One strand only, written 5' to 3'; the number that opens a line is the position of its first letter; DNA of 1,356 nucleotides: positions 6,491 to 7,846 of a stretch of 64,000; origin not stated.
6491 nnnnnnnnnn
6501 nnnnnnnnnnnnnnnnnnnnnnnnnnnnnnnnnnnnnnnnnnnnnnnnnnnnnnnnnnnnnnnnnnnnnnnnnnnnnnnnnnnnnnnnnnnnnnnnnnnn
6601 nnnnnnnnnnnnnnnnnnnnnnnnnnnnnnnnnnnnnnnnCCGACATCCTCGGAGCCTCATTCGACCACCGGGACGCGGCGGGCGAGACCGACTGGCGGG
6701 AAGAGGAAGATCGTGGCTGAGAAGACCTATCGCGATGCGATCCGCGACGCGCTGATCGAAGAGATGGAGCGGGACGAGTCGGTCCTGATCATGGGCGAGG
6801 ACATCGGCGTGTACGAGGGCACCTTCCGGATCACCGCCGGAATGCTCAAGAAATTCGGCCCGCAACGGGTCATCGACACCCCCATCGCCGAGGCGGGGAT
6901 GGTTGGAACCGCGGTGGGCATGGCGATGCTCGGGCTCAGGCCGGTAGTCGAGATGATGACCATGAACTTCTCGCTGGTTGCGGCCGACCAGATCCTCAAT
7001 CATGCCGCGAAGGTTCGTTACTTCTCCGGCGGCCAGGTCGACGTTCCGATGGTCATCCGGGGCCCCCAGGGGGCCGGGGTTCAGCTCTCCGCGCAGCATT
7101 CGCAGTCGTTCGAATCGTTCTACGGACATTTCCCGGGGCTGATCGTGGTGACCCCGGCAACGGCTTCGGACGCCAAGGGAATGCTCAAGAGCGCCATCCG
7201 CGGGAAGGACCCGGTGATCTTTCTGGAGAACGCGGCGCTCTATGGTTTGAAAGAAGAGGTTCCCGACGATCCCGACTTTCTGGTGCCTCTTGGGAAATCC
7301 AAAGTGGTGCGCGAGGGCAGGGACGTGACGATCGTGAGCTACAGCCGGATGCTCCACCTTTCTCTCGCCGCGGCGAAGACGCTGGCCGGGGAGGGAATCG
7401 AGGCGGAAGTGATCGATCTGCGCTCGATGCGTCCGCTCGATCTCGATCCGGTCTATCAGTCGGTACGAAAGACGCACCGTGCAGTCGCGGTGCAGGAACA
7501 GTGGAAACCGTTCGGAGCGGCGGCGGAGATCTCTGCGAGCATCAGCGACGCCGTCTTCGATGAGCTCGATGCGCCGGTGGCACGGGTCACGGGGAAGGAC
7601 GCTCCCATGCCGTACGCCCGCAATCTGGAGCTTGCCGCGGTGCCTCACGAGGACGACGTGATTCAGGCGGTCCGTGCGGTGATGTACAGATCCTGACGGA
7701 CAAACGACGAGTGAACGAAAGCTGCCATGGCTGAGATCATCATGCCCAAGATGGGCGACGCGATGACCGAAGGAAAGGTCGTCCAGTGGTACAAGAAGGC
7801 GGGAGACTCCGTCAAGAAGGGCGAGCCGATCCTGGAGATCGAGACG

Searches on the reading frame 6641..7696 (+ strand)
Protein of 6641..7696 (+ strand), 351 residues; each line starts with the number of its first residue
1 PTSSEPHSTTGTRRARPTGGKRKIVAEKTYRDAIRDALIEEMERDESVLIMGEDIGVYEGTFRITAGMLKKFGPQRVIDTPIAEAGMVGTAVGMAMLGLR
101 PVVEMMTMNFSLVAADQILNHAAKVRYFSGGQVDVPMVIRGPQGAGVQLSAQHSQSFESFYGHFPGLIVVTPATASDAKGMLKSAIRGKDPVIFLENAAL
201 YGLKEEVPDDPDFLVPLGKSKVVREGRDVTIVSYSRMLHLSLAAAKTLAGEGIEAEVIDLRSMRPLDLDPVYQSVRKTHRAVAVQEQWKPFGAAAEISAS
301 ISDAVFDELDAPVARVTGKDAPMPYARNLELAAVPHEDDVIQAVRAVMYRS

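Call 42: search_protein_families(library=pfam, proteins=[window:6641-7696:+], max_evalue=0.001)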
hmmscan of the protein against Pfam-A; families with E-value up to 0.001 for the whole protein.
window:6641-7696:+ (351 aa): 2 families
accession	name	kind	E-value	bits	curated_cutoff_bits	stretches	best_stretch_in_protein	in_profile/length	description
PF02779.29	Transket_pyr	-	4.4e-46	157.1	27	1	28-201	3-172/174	Transketolase, pyrimidine binding domain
PF02780.25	Transketolase_C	-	5.6e-39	133.3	25.9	1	218-340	1-124/124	Transketolase, C-terminal domain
